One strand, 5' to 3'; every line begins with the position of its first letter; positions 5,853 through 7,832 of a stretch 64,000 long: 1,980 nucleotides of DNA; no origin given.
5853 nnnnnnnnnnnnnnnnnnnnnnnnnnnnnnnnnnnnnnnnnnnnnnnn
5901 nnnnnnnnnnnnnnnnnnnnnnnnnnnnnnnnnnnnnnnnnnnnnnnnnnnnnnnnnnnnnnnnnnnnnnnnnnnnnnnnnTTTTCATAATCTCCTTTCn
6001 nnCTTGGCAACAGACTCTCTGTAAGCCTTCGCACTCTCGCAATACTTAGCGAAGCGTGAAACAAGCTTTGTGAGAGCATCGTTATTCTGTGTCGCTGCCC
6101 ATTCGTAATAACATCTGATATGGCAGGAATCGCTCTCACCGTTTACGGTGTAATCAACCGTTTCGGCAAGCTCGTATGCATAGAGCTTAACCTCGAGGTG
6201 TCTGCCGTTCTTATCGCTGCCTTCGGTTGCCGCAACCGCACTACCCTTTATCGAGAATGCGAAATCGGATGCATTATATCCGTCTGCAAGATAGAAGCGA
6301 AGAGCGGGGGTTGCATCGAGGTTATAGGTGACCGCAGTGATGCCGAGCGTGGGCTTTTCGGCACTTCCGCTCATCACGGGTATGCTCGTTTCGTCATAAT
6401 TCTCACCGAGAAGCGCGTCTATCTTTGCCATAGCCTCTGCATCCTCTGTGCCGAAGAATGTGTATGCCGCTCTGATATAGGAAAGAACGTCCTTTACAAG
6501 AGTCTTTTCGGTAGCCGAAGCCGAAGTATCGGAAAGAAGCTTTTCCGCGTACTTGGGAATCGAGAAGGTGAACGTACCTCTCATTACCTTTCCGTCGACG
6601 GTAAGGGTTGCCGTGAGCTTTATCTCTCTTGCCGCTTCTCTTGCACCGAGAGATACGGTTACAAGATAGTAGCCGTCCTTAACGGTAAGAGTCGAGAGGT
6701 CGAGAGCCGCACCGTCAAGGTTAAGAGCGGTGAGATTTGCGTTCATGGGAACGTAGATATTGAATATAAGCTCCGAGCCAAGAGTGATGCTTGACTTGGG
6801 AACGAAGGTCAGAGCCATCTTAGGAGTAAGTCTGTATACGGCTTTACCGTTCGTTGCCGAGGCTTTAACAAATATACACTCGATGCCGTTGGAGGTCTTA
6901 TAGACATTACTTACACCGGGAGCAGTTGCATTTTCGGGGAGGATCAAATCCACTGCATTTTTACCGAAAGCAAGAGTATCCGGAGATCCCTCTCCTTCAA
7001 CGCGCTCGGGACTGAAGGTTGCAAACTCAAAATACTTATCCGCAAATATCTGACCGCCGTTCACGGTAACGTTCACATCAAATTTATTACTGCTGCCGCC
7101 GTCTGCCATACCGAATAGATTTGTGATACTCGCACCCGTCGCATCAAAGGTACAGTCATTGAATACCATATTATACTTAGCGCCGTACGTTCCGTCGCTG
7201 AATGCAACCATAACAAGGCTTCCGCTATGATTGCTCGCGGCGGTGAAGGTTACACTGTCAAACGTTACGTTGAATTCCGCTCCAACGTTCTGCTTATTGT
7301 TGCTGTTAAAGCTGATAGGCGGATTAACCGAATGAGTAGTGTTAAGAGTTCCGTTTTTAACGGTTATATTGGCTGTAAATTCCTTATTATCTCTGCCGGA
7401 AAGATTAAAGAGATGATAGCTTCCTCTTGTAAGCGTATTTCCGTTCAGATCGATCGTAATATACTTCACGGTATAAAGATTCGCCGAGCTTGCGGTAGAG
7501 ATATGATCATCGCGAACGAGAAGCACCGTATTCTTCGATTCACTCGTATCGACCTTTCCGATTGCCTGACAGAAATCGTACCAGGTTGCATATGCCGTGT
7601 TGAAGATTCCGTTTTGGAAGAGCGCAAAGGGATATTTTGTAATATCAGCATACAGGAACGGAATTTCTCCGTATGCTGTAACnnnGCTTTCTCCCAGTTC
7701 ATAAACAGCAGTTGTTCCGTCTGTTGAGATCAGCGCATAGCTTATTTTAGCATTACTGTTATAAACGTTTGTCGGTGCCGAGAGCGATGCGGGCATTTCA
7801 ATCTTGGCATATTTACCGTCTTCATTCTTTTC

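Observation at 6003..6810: Shared ~270-aa domain: C-terminal in giants 1 and 3, internal in giant 2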

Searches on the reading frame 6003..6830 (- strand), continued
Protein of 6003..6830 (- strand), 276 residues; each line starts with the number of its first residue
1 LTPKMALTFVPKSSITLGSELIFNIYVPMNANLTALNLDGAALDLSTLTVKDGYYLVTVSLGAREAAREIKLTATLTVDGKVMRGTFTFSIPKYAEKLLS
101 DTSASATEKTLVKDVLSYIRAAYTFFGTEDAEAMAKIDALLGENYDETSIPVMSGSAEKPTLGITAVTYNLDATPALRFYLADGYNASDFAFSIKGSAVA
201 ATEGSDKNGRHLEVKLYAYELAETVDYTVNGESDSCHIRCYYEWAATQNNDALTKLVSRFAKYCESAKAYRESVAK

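Call 74: search_protein_families(library=pfam, alignment_id=A7, max_evalue=0.0001)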
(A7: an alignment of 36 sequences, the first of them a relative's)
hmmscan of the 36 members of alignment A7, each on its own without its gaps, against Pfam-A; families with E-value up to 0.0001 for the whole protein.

A. member 1, P0160 (1869 aa): 1 family
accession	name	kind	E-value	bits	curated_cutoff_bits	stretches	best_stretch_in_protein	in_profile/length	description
PF00149.33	Metallophos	-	3.7e-05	24.7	21.5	1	71-324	3-189/191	Calcineurin-like phosphoesterase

B. families by the number of members that match (of 36 scanned): 16 families
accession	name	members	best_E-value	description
PF00149.33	Metallophos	8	1.1e-09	Calcineurin-like phosphoesterase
PF13385.13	Laminin_G_3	5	6.4e-42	Concanavalin A-like lectin/glucanases superfamily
PF00754.31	F5_F8_type_C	5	2.7e-27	F5/8 type C domain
PF03629.24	SASA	5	6.5e-20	Carbohydrate esterase, sialic acid-specific acetylesterase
PF22633.2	F5_F8_type_C_2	5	1.1e-16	NedA-like, galactose-binding domain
PF13472.12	Lipase_GDSL_2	3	1.4e-11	GDSL-like Lipase/Acylhydrolase family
PF06439.18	3keto-disac_hyd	2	3.6e-08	3-keto-disaccharide hydrolase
PF00657.28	Lipase_GDSL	2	6.4e-08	GDSL-like Lipase/Acylhydrolase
PF00251.26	Glyco_hydro_32N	1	6.3e-52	Glycosyl hydrolases family 32 N-terminal domain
PF08244.19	Glyco_hydro_32C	1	5.9e-26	Glycosyl hydrolases family 32 C terminal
PF03009.23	GDPD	1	6.7e-21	Glycerophosphoryl diester phosphodiesterase family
PF01120.23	Alpha_L_fucos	1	2.5e-15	Alpha-L-fucosidase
PF16227.11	DUF4886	1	2.8e-09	Domain of unknown function (DUF4886)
PF06832.18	BiPBP_C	1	5.8e-06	Penicillin-Binding Protein C-terminus Family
PF20251.4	Big_14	1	1.9e-05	Bacterial Ig-like domain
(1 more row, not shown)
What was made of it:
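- Cargo includes Metallophos, SASA, GDSL, GH32, fucosidase, GDPD, LamG and F5/8-C (call 74). The cargo enzymes are carbohydrate-active (call 74).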

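Call 75: search_dna_similar(query=window:6003-6830:-, collection=phages, mode=protein, max_evalue=0.001, max_rows=10)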
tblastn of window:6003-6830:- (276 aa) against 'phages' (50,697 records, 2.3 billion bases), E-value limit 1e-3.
No match.

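Call 76: search_dna_similar(query=window:6003-6830:-, collection=plasmids, mode=protein, max_evalue=0.001, max_rows=10)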
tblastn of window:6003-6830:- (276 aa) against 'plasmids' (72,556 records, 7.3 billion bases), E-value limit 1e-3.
No match.
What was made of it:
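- No phage or plasmid homologues (calls 75, 76).
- Tried and rejected: tblastn of the domain against phage and plasmid collections found no match (calls 75, 76).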

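Call 101: search_protein_families(library=pfam, proteins=[L004:2695-3597:-, L004:1345-2181:+, L004:8078-8920:+], max_evalue=0.001)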
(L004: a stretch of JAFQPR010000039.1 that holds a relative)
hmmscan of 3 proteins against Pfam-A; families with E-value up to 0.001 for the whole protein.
L004:2695-3597:- (300 aa): 4 families
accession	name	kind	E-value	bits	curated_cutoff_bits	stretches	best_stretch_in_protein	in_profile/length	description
PF12833.13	HTH_18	-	7.1e-21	74.7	33.6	1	216-294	1-79/80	Helix-turn-helix domain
PF00165.29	HTH_AraC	-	3.8e-18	65.6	26.6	2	257-294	6-42/42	Bacterial regulatory helix-turn-helix proteins, AraC family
PF02311.25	AraC_binding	-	7.5e-11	42.3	21.1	1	32-149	13-116/135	AraC-like ligand binding domain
PF07883.17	Cupin_2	-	5.2e-05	23.3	27.2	1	38-80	16-56/70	Cupin domain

L004:1345-2181:+ (278 aa): 2 families
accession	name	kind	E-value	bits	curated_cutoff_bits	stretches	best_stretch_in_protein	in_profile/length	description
PF08543.17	Phos_pyr_kin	-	3.2e-22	79.5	27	1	32-253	18-234/246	Phosphomethylpyrimidine kinase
PF00294.29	PfkB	-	0.00074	19.4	25.8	0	128-244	173-283/302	pfkB family carbohydrate kinase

L004:8078-8920:+ (280 aa): 1 family
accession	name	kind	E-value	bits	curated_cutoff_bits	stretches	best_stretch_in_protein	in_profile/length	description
PF13676.11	TIR_2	-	2.8e-15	57.3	28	1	145-241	1-95/122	TIR domain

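Call 107: find_encoding_contigs(protein=P0037, flank=3000, max_places=4)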
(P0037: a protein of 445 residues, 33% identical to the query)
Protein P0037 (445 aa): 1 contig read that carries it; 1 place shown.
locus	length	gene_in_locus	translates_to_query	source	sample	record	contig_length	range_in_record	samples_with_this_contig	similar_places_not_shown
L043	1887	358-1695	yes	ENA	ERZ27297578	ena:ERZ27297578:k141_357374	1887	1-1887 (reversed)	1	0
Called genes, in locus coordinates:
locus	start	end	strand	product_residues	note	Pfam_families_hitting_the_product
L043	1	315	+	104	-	?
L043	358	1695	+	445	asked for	-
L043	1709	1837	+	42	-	-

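Call 108: find_encoding_contigs(protein=P0025, flank=3000, max_places=4)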
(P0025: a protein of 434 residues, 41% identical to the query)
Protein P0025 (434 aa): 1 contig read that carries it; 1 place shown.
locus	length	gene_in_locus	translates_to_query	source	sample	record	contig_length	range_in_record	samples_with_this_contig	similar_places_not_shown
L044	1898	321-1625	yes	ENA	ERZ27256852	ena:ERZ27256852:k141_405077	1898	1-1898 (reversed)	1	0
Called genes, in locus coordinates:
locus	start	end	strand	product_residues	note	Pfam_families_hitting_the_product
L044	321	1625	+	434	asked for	-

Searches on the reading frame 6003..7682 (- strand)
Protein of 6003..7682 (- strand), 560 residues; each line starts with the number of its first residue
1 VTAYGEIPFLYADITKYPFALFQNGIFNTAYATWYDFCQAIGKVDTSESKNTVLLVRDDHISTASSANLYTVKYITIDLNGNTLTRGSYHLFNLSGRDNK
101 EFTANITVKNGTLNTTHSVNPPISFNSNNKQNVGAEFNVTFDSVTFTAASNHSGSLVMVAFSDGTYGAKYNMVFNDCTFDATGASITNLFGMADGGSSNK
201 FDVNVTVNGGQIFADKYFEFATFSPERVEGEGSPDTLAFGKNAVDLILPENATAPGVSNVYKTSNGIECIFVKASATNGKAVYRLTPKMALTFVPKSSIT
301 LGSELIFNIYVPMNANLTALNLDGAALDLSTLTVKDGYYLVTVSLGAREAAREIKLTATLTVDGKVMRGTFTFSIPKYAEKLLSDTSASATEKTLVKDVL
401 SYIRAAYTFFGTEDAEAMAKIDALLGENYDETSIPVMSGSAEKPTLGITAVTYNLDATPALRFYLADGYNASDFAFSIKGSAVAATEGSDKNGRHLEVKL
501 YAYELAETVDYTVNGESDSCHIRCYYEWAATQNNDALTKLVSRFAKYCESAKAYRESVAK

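Call 102: predict_structure(alignment_id=A9)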
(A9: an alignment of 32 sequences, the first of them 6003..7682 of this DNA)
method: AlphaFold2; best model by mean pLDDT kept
length: 560 residues; sequences in the alignment: 32
mean_pLDDT: 87.6   pTM: 0.75
mean pLDDT of the five models: 87.6, 87.3, 86.9, 86.2, 85.5
residues with pLDDT >= 90: 341; 70-90: 156; 50-70: 60; < 50: 3
segments of 3 or more residues with pLDDT < 50: none
pLDDT, mean of each block of 10 residues (from residue 1): 94 95 94 88 74 95 70 89 86 70 90 79 61 83 94 79 72 95 89 67 89 92 54 77 90 84 89 93 90 89 81 96 97 97 91 96 90 96 95 95 93 89 94 89 93 76 95 95 94 93 89 95 92 93 93 91
secondary structure, 60 per line:
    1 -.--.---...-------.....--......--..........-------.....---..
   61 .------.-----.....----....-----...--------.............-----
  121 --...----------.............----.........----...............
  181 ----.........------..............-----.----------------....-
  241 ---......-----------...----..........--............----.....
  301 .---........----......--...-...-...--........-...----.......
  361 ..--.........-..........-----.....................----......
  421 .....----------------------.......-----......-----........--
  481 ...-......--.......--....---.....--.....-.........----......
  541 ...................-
elements in order: E19-23 E26-31 H34-43 E51-55 E59-61 E74-78 E83-86 E92-94 E103-115 E123-125 E136-148 E153-161 E166-180 E185-193 E200-213 E236-239 E244-249 E261-263 E268-277 E280-287 H288-291 E296-301 E305-312 E317-322 E325-327 E333-335 E338-345 E354-362 E365-373 H375-384 H390-410 H415-425 E448-454 E460-465 E474-478 E481-483 E485-490 E493-499 H502-505 E509-513 E516-520 H522-530 H535-559
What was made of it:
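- It folds the same way in its module context (call 102).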

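Call 104: fold_search(model_id=the predicted structure, library=pdb)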
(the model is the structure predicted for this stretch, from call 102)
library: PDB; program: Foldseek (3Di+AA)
matches with E <= 10: 921; with E <= 0.001: 0
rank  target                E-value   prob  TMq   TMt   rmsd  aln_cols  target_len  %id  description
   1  7pcf_E                1.1e-03  0.97  0.13  0.19  22.6       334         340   11  Human methemoglobin bound to Staphylococcus aureus hemophore IsdB (released 2022-04-13)
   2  7pcq_E                2.3e-03  0.89  0.13  0.19  21.5       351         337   13  Human carboxyhemoglobin bound to Staphylococcus aureus hemophore IsdB - 1:1 complex (released 2022-04-13)
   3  9s3p_F                3.2e-03  0.96  0.13  0.20  19.3       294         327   13  Human carboxyhemoglobin bound to Staphylococcus aureus IsdH-N2N3 - 3IsdH(alpha2beta):Hbtet complex (released 2025-11-12)
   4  2y25_A                7.2e-03  0.95  0.14  0.22  18.8       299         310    9  Crystal structure of the myomesin domains My11-My13 (released 2011-12-21)
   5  4ij2_E                7.2e-03  0.91  0.12  0.20  19.7       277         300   13  Human methemoglobin in complex with the second and third NEAT domains of IsdH from Staphylococcus aureus (released 2013-12-25)
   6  4xs0_C                7.8e-03  0.85  0.10  0.16  19.6       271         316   12  Human methemoglobin in complex with the second and third NEAT domains of IsdH(F365Y/A369F/Y642A) from Staphylococcus a (released 2015-06-03)
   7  5vmm_F                9.0e-03  0.80  0.12  0.19  20.7       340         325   12  Staphylococcus aureus IsdB bound to human hemoglobin (released 2017-11-15)
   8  2y23                  1.1e-02  0.75  0.11  0.18  20.1       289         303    8  CRYSTAL STRUCTURE OF THE MYOMESIN DOMAINS MY9-MY11 (released 2011-12-21)
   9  4ij2_F                1.3e-02  0.84  0.12  0.19  20.3       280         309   14  Human methemoglobin in complex with the second and third NEAT domains of IsdH from Staphylococcus aureus (released 2013-12-25)
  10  9s3p_G                2.3e-02  0.69  0.12  0.19  21.1       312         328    9  Human carboxyhemoglobin bound to Staphylococcus aureus IsdH-N2N3 - 3IsdH(alpha2beta):Hbtet complex (released 2025-11-12)
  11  6tb2_D                2.7e-02  0.72  0.11  0.17  20.3       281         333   12  Structure of human haptoglobin-hemoglobin bound to S. aureus IsdH (released 2019-12-18)
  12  3rbs                  4.9e-02  0.77  0.13  0.29  16.2       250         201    8  Crystal structure of the myomesin domains 10 and 11 (released 2012-03-07)
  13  6leg_C                5.1e-02  0.97  0.13  0.12  13.5       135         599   12  Structure of E. coli beta-glucuronidase complex with uronic isofagomine (released 2021-01-27)
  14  8edc_A                5.6e-02  0.28  0.09  0.18  16.3       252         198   10  Structure of C. elegans UNC-5 IG 1+2 Domains (released 2023-01-11)
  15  6c72_A                5.9e-02  0.13  0.13  0.13  20.9       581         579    8  Crystal structure of a tailspike protein gp49 from Acinetobacter baumannii bacteriophage Fri1, a capsular polysacchari (released 2019-01-23)
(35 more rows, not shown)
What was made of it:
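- On Carbohydrate-binding module (CBM56 / CBM39-like Ig-type sandwich): Local Foldseek matches of one sandwich to BhCBM56 and the GNBP3 N-domain (prob 0.94-0.99, TM 0.45-0.53, E~0.25; call 104).
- Single sandwiches of the model resemble CBM56 and the GNBP3 beta-glucan-binding domain locally (prob 0.94-0.99, TM 0.45-0.53, E~0.25; call 104).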
